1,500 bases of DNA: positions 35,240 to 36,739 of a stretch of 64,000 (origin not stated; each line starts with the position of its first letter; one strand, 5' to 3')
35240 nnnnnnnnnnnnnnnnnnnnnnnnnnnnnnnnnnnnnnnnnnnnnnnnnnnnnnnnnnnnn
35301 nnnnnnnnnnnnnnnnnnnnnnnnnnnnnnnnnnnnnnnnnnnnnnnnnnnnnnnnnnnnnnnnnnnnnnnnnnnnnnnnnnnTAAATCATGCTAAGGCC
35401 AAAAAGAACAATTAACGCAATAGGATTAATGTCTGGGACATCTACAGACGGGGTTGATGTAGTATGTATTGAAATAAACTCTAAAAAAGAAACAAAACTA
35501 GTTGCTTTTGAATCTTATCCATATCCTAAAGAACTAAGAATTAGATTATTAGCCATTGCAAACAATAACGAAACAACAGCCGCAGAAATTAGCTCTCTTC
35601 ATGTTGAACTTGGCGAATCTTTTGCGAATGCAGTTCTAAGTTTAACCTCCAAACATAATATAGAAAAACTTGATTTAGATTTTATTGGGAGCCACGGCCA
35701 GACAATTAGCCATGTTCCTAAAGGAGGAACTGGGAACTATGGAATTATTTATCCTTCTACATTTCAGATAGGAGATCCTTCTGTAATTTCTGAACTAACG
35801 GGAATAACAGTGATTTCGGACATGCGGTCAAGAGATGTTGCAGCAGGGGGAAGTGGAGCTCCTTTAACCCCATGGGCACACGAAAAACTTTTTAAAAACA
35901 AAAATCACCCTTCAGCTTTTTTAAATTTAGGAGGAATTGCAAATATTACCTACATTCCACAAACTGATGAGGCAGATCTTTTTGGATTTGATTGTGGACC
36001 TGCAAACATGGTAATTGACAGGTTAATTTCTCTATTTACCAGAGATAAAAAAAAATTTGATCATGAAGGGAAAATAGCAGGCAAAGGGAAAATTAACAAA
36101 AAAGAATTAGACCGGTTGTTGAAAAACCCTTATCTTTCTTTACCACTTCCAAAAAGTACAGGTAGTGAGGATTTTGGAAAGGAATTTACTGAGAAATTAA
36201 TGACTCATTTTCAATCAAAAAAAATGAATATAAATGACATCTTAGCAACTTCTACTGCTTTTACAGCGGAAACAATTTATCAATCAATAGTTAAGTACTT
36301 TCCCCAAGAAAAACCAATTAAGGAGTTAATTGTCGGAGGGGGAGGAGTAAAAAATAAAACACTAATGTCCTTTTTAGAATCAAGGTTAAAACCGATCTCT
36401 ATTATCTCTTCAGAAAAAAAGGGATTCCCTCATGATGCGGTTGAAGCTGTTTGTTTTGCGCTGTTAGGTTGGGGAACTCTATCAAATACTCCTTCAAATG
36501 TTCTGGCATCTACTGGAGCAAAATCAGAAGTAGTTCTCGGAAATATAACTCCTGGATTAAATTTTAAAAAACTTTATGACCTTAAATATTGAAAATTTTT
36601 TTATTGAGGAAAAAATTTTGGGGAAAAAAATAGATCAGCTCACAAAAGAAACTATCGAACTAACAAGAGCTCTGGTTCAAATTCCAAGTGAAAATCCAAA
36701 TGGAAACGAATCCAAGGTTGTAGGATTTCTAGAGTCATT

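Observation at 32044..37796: Peptidoglycan turnover operon: M20D amidohydrolase - Slt - AnmK - M20 deacylase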

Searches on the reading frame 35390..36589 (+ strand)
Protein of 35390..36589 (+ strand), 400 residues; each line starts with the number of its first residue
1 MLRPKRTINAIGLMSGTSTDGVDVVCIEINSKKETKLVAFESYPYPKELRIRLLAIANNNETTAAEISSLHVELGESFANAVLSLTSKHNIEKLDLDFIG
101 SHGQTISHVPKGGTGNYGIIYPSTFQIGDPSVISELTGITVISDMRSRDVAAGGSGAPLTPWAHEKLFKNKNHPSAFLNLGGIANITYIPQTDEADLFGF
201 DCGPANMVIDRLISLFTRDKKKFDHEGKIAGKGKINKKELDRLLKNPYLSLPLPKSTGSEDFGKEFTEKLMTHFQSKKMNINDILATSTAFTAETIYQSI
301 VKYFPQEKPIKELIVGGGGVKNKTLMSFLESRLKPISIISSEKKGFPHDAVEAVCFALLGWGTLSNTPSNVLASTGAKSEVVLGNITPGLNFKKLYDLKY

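Call 6: search_protein_families(library=pfam, proteins=[window:35390-36589:+])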
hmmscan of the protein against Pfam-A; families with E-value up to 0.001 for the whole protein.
window:35390-36589:+ (400 aa): 1 family
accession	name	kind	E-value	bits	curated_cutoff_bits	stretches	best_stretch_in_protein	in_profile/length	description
PF03702.20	AnmK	-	2.7e-105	352.9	24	1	10-388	3-366/367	Anhydro-N-acetylmuramic acid kinase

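Call 7: search_protein_families(library=ncbifam, proteins=[window:35390-36589:+])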
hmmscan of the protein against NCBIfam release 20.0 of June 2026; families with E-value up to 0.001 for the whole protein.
window:35390-36589:+ (400 aa): 14 families
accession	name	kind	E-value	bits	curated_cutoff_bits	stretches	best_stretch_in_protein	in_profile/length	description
NF007148.0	PRK09585.3-2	equivalog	4e-127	424.1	387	1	5-389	6-385/386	anhydro-N-acetylmuramic acid kinase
NF007151.0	PRK09585.3-6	equivalog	8.9e-117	390.1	599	1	5-387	10-395/396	anhydro-N-acetylmuramic acid kinase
NF007142.0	PRK09585.2-1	equivalog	1.2e-109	366.7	435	1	7-388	3-381/384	anhydro-N-acetylmuramic acid kinase AnmK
NF007139.0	PRK09585.1-3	equivalog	6.4e-108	361.1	367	1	11-388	7-369/370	anhydro-N-acetylmuramic acid kinase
NF007146.0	PRK09585.2-6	equivalog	1.6e-96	323.5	440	1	10-390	3-369/391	anhydro-N-acetylmuramic acid kinase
NF007143.0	PRK09585.2-2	equivalog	5.6e-88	295.3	533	1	10-387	3-379/382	anhydro-N-acetylmuramic acid kinase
NF007138.0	PRK09585.1-1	equivalog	7.9e-84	281.9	588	1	10-389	6-367/370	anhydro-N-acetylmuramic acid kinase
NF007141.0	PRK09585.1-5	equivalog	8.5e-82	274.9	352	1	7-385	3-363/370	anhydro-N-acetylmuramic acid kinase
NF007145.0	PRK09585.2-5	equivalog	1.4e-78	264.8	514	1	10-385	3-374/379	anhydro-N-acetylmuramic acid kinase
NF007149.0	PRK09585.3-4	equivalog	2.5e-78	263.7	616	1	5-385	14-394/399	anhydro-N-acetylmuramic acid kinase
NF007150.0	PRK09585.3-5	equivalog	5.1e-76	256.2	585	1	8-387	3-383/393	anhydro-N-acetylmuramic acid kinase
NF007140.0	PRK09585.1-4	equivalog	1.3e-66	225.3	605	1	11-388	17-381/382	anhydro-N-acetylmuramic acid kinase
NF007144.0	PRK09585.2-3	equivalog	1.4e-63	215.2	436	1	6-386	4-355/358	anhydro-N-acetylmuramic acid kinase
NF007147.0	PRK09585.3-1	equivalog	2.5e-59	201.2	822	1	10-395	3-370/393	anhydro-N-acetylmuramic acid kinase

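Call 12: find_related_loci(query=window:35390-36589:+, collection=genome_contigs, flank=8000)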
Query window:35390-36589:+ (400 aa) in genome_contigs; peptide patterns used: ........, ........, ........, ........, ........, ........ (x = any residue, [..] = any of these).
96 stretches matched a pattern; 1 encode a relative of the query (tblastn E <= 1e-3); 1 distinct loci.
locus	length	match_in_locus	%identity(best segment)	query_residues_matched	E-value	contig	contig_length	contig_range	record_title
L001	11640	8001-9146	36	5-387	5e-61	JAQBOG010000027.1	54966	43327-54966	MAG: Sphingobacteriales bacterium isolate RYN_314 scaffold_739822, whole genome shotgun sequence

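Call 48: find_homologous_proteins(query=window:35390-36589:+)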
Query window:35390-36589:+ (400 aa): 7947 proteins with E <= 0.001 among 8000 candidates; the best 120 are listed.
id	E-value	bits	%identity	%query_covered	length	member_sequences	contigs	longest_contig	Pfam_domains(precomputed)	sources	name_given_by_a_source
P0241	8.2e-206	701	75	100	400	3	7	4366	PF03702.21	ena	-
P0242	1.7e-203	694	75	100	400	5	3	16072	PF03702.21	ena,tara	tara:strand:- start:291 stop:1493 length:1203 start_codon:yes stop_codon:yes gene_type:complete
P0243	6.0e-191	652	73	99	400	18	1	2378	PF03702.21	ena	-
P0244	2.4e-189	647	72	100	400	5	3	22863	PF03702.21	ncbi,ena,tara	tara:strand:+ start:3680 stop:4882 length:1203 start_codon:yes stop_codon:yes gene_type:complete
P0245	3.9e-187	640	71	100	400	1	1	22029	PF03702.21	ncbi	-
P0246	1.1e-186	638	72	100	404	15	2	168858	PF03702.21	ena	-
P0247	5.3e-186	636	71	100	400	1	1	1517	PF03702.21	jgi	-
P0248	1.9e-126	440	54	97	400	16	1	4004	PF03702.21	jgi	-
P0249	5.5e-126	439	54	97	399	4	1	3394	PF03702.21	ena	-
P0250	7.9e-122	425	52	97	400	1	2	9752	PF03702.21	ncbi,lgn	-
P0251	3.8e-121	423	52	97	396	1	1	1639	PF03702.21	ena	-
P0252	6.8e-121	422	52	96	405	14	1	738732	PF03702.21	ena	-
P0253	1.2e-120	421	51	97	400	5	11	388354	PF03702.21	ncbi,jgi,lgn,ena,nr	ncbi:MAG: anhydro-N-acetylmuramic acid kinase [Nitrospinaceae bacterium]|jgi:anhydro-N-acetylmuramic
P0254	7.3e-120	418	50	97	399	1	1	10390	PF03702.21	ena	-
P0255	1.3e-119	418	51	97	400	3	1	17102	PF03702.21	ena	-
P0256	1.5e-119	417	52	97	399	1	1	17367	PF03702.21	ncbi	-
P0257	2.4e-119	417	53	98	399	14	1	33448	PF03702.21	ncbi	ncbi:MAG: anhydro-N-acetylmuramic acid kinase [Nitrospinota bacterium]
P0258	4.9e-119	416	53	97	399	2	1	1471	PF03702.21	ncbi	-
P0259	4.2e-118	413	51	96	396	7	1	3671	PF03702.21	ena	-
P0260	1.0e-117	411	52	95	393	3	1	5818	PF03702.21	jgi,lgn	-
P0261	1.9e-117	410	51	96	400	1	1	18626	PF03702.21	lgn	-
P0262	2.6e-117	410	50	97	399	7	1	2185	PF03702.21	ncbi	-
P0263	3.3e-117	410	50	97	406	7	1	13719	PF03702.21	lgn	-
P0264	1.5e-115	404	48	98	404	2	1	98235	PF03702.21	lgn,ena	-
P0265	3.1e-115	403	51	96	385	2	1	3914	PF03702.21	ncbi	-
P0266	3.9e-115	403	49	99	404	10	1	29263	PF03702.21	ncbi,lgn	-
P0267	6.1e-115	402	49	97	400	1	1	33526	PF03702.21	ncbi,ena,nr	ncbi:MAG: anhydro-N-acetylmuramic acid kinase [bacterium]|nr:anhydro-N-acetylmuramic acid kinase [ba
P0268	1.4e-114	401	48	98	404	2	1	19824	PF03702.21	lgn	-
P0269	5.1e-114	399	49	99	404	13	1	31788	PF03702.21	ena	-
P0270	5.7e-114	399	47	99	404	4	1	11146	PF03702.21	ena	-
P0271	6.3e-114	399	48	98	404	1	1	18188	PF03702.21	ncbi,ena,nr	ncbi:MAG: anhydro-N-acetylmuramic acid kinase [Nitrospinae bacterium]|nr:anhydro-N-acetylmuramic aci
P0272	1.7e-113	397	51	97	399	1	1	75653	PF03702.21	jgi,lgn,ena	-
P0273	1.9e-113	397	49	97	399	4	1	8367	PF03702.21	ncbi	-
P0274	1.0e-112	395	48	98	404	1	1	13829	PF03702.21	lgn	-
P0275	1.1e-112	395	49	98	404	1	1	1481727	PF03702.21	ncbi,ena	-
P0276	1.2e-112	395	49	98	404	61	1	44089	PF03702.21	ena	-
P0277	1.3e-112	395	48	99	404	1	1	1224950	PF03702.21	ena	-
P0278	1.7e-112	394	48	98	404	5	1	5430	PF03702.21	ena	-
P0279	1.9e-112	394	47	98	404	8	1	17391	PF03702.21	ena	-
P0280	4.2e-112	393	48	98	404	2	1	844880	PF03702.21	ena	-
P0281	4.5e-112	393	48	98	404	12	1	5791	PF03702.21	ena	-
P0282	4.6e-112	393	48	98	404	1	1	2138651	PF03702.21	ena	-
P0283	4.6e-112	393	49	98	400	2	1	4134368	PF03702.21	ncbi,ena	-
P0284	7.0e-112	392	48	99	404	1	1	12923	PF03702.21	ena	-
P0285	1.4e-111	391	49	97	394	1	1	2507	PF03702.21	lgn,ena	-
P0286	2.7e-111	390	50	96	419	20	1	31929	PF03702.21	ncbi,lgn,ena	-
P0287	3.1e-111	390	49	97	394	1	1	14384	PF03702.21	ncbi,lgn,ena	ncbi:MAG: anhydro-N-acetylmuramic acid kinase [Nitrospinota bacterium]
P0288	3.7e-111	390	48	98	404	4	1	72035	PF03702.21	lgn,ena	-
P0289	1.1e-110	388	49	98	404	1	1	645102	PF03702.21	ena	-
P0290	1.7e-110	388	48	98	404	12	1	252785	PF03702.21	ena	-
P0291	2.0e-110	387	48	98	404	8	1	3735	PF03702.21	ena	-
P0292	3.9e-110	386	47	98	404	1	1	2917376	PF03702.21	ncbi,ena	-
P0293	1.7e-109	384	47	98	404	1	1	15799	PF03702.21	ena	-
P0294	5.6e-109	383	47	98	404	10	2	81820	PF03702.21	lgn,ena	-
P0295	3.6e-107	377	48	97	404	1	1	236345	PF03702.21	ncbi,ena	-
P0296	4.8e-107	376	46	98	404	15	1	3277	PF03702.21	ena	-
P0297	2.4e-106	374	46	98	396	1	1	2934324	PF03702.21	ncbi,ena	-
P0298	2.2e-103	364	47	97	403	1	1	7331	PF03702.21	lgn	-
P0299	3.2e-103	364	73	56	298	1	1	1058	PF03702.21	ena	-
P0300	4.6e-97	343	45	97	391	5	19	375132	PF03702.21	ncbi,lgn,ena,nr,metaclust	ncbi:MAG: anhydro-N-acetylmuramic acid kinase [Deltaproteobacteria bacterium GWA2_38_16]|nr:MAG: anh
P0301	1.5e-96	342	43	96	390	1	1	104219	PF03702.21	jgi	-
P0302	8.3e-95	336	44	97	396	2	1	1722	PF03702.21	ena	-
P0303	2.0e-93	331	46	96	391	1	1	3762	PF03702.21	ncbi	ncbi:MAG: anhydro-N-acetylmuramic acid kinase [bacterium]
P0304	1.2e-92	329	44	95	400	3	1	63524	PF03702.21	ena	-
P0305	1.8e-92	328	43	96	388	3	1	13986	PF03702.21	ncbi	-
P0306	7.4e-92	326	43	98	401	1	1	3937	PF03702.21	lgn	-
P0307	2.3e-91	325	44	96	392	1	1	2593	PF03702.21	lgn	-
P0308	3.8e-91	324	42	96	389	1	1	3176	PF03702.21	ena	-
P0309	5.9e-91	323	43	95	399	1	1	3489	PF03702.21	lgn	-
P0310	9.8e-91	323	42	96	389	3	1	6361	PF03702.21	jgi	jgi:anhydro-N-acetylmuramic acid kinase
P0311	2.4e-90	321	44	95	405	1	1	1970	PF03702.21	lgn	-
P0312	2.5e-90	321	44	96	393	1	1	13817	PF03702.21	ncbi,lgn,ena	-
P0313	4.7e-90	320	44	96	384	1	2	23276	PF03702.21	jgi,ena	-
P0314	6.0e-90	320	43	96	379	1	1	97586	PF03702.21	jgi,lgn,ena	-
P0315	1.7e-89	318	41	95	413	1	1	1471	PF03702.21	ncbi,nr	ncbi:MAG: anhydro-N-acetylmuramic acid kinase [bacterium]|nr:anhydro-N-acetylmuramic acid kinase [ba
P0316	1.7e-89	318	43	96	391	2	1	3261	PF03702.21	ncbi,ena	-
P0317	1.8e-89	318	43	96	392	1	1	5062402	PF03702.21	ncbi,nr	ncbi:MAG: anhydro-N-acetylmuramic acid kinase [Phycisphaerales bacterium]|nr:MAG: anhydro-N-acetylmu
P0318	2.3e-89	318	44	96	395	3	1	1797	PF03702.21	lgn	-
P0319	3.4e-89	317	42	96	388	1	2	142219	PF03702.21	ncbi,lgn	-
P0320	3.6e-89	317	41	96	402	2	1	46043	PF03702.21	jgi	-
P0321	6.3e-89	317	41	96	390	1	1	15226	PF03702.21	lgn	-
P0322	7.6e-89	316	43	94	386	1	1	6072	PF03702.21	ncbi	ncbi:MAG: anhydro-N-acetylmuramic acid kinase [bacterium]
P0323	1.8e-88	315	41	98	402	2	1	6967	PF03702.21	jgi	-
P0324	2.1e-88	315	43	94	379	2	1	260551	PF03702.21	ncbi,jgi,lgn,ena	-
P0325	3.2e-88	314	44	95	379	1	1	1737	PF03702.21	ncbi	-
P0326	4.0e-88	314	42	95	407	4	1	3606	PF03702.21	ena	-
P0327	4.1e-88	314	43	98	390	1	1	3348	PF03702.21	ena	-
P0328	6.5e-88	313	42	96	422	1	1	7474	PF03702.21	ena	-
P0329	7.7e-88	313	41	90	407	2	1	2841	PF03702.21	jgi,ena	-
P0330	8.6e-88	313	42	97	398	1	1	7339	PF03702.21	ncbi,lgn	ncbi:MAG: anhydro-N-acetylmuramic acid kinase [Planctomycetota bacterium]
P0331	1.0e-87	313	41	98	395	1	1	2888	PF03702.21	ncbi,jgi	-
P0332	1.2e-87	312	46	94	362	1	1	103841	PF03702.21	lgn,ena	-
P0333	1.2e-87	312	42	95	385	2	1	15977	PF03702.21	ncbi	ncbi:MAG: anhydro-N-acetylmuramic acid kinase [Nitrospiria bacterium]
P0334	2.1e-87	312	42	96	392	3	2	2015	PF03702.21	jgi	-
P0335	2.2e-87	311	42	96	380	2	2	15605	PF03702.21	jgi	jgi:anhydro-N-acetylmuramic acid kinase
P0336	2.7e-87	311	42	96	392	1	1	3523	PF03702.21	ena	-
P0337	2.8e-87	311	42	97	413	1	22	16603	PF03702.21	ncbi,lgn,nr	ncbi:MAG: anhydro-N-acetylmuramic acid kinase [Candidatus Brocadiaceae bacterium]|nr:anhydro-N-acety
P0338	2.9e-87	311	42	97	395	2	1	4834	PF03702.21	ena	-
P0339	3.2e-87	311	42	95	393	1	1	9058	PF03702.21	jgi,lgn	-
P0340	3.8e-87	311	43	96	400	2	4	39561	PF03702.21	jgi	jgi:anhydro-N-acetylmuramic acid kinase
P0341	4.1e-87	311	41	97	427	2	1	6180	PF03702.21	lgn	-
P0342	4.3e-87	311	43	97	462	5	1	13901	PF03702.21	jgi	-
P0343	6.5e-87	310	42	95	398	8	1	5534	PF03702.21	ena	-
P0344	8.8e-87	309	44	94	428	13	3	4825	PF03702.21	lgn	-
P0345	1.1e-86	309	42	98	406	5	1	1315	PF03702.21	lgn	-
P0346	1.1e-86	309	42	96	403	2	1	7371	PF03702.21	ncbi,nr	ncbi:MAG: anhydro-N-acetylmuramic acid kinase [Nitrospirae bacterium]|nr:anhydro-N-acetylmuramic aci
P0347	1.2e-86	309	42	97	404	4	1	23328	PF03702.21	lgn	-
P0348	1.2e-86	309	40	96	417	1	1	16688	PF03702.21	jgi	jgi:anhydro-N-acetylmuramic acid kinase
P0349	1.6e-86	309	42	96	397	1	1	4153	PF03702.21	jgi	-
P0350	1.6e-86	309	41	97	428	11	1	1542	PF03702.21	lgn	-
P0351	2.2e-86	308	45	95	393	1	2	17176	PF03702.21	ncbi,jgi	-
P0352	2.9e-86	308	41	97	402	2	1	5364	PF03702.21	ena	-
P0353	5.4e-86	307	41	97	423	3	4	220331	PF03702.21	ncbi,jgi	ncbi:MAG: anhydro-N-acetylmuramic acid kinase [Planctomycetota bacterium]|jgi:anhydro-N-acetylmurami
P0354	6.2e-86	307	42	95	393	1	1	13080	PF03702.21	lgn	-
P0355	7.1e-86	307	42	94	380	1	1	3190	PF03702.21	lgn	-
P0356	8.1e-86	306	42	97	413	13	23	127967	PF03702.21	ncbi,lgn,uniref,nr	ncbi:anhydro-N-acetylmuramic acid kinase [Candidatus Brocadia sapporoensis]|uniref:Anhydro-N-acetylm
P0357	8.5e-86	306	42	96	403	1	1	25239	PF03702.21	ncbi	-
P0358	1.1e-85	306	43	94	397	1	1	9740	PF03702.21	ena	-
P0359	1.2e-85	306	42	96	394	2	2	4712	PF03702.21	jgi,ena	-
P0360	1.5e-85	305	44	96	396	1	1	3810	PF03702.21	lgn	-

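Call 49: find_encoding_contigs(protein=P0300, flank=7000, max_places=1)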
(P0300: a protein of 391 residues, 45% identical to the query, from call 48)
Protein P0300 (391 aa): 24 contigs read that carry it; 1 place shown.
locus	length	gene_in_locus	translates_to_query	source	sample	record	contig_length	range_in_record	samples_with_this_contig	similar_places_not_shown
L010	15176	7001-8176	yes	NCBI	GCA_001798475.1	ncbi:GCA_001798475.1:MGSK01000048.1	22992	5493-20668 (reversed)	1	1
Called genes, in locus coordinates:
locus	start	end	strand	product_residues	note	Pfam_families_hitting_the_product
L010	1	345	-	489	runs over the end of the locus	PF03901:Glyco_transf_22, PF13231:PMT_2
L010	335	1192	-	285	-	PF00535:Glycos_transf_2, PF10111:Glyco_tranf_2_2 (weak), PF13641:Glyco_tranf_2_3 (weak)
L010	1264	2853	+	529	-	PF07969:Amidohydro_3, PF01979:Amidohydro_1, PF07969:Amidohydro_3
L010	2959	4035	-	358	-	PF00933:Glyco_hydro_3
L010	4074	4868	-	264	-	PF12911:OppC_N (weak), PF00528:BPD_transp_1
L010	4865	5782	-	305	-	PF19300:BPD_transp_1_N, PF00528:BPD_transp_1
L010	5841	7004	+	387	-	PF01546:Peptidase_M20, PF07687:M20_dimer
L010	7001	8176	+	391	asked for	PF03702:AnmK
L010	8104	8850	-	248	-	PF00483:NTP_transferase, PF12804:NTP_transf_3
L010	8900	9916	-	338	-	PF01636:APH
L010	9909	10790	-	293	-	PF01435:Peptidase_M48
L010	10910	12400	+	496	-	PF13715:CarbopepD_reg_2, PF13620:CarboxypepD_reg (weak)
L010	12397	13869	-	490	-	PF01464:SLT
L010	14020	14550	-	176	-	-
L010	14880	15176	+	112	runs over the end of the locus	PF01329:Pterin_4a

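Call 50: find_encoding_contigs(protein=P0317, flank=7000, max_places=1)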
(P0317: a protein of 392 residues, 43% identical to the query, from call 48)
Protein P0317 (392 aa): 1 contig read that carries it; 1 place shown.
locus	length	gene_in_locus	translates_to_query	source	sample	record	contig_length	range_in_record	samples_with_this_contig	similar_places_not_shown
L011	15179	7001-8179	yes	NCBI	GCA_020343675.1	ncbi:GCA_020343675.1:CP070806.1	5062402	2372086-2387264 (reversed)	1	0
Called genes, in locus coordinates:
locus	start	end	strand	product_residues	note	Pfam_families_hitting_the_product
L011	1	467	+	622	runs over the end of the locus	PF00455:DeoRC (faint), PF02550:AcetylCoA_hydro, PF13336:AcetylCoA_hyd_C, PF13302:Acetyltransf_3 (weak), PF00583:Acetyltransf_1, PF13420:Acetyltransf_4 (weak)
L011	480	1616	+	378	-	PF00850:Hist_deacetyl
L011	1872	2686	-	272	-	PF00144:Beta-lactamase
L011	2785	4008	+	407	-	PF07075:NamZ_N, PF20732:NamZ_C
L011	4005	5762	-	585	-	PF22645:GKRP_SIS_N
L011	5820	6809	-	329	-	-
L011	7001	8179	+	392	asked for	PF03702:AnmK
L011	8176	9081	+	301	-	PF13580:SIS_2, PF22198:GKRP_SIS_2, PF22645:GKRP_SIS_N, PF20741:GKRP-like_C (weak)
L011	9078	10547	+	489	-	PF00474:SSF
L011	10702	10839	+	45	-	-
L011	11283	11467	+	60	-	PF04993:TfoX_N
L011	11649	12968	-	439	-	PF01011:PQQ (faint), PF13360:PQQ_2, PF13570:Beta-prop_ACSF4 (faint), PF25293:Beta-prop_EMC1_N (faint), PF13360:PQQ_2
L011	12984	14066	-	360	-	PF00248:Aldo_ket_red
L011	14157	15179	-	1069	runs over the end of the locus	PF08241:Methyltransf_11 (weak), PF13649:Methyltransf_25, PF13847:Methyltransf_31, PF01011:PQQ (faint), PF13360:PQQ_2, PF13570:Beta-prop_ACSF4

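Call 51: find_encoding_contigs(protein=P0324, flank=7000, max_places=1)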
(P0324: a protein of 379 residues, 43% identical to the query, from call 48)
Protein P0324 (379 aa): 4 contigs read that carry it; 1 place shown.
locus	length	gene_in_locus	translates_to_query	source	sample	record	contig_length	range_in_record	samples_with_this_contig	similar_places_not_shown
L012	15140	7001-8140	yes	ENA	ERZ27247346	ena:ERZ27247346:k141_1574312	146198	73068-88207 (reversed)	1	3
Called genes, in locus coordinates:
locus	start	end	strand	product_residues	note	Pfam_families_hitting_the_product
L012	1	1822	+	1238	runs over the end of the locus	PF22599:SecDF_P1_head, PF02355:SecD_SecF_C, PF03176:MMPL (weak), PF02355:SecD_SecF_C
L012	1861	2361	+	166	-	PF01476:LysM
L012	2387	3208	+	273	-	-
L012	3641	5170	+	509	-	PF05362:Lon_C, PF13541:ChlI, PF00493:MCM (faint), PF00158:Sigma54_activat (faint), PF01078:Mg_chelatase, PF07728:AAA_5, PF13335:Mg_chelatase_C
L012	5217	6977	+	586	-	PF02838:Glyco_hydro_20b, PF00728:Glyco_hydro_20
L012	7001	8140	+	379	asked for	PF03702:AnmK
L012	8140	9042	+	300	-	PF13580:SIS_2 (weak), PF22198:GKRP_SIS_2, PF22645:GKRP_SIS_N, PF20741:GKRP-like_C (faint)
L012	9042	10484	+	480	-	PF00474:SSF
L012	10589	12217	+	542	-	PF02119:FlgI, PF13646:HEAT_2 (faint)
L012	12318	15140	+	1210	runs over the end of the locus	PF02463:SMC_N, PF13304:AAA_21 (weak), PF13476:AAA_23, PF23649:FKBP15 (faint), PF24161:CCDC39 (faint), PF06470:SMC_hinge, PF02463:SMC_N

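Call 58: find_related_loci(query=A2, collection=metagenome_contigs, flank=10000)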
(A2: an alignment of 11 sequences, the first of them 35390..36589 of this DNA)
Query A2 (400 aa) in metagenome_contigs; peptide patterns used: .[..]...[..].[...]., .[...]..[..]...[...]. (x = any residue, [..] = any of these).
600 stretches matched a pattern (row limit reached: there are more); 593 encode a relative of the query (tblastn E <= 1e-3); the best 80 are kept; 80 distinct loci.
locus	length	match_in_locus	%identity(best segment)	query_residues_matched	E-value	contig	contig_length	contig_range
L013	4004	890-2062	54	5-392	3e-137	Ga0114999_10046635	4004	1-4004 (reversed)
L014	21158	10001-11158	45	7-395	4e-103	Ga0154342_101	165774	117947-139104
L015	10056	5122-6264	44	5-388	1e-100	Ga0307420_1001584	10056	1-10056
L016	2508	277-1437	42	4-387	6e-97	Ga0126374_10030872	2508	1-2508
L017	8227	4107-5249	42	7-388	8e-94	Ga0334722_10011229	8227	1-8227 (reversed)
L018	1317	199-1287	44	6-387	5e-101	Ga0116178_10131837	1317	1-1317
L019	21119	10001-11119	41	11-389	9e-93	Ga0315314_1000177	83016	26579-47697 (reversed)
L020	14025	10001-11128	41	10-386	1e-91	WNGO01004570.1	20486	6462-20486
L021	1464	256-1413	41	5-388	3e-98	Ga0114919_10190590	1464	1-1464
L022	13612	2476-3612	40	8-389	1e-90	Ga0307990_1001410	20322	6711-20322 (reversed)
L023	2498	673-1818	41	7-388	1e-93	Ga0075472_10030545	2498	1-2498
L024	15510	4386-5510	42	11-395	2e-88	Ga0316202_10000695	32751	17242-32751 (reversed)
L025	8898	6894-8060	39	8-395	2e-88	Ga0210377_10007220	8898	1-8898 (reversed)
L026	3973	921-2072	39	11-395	3e-89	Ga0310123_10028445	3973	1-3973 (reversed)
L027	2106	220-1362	38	11-390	2e-92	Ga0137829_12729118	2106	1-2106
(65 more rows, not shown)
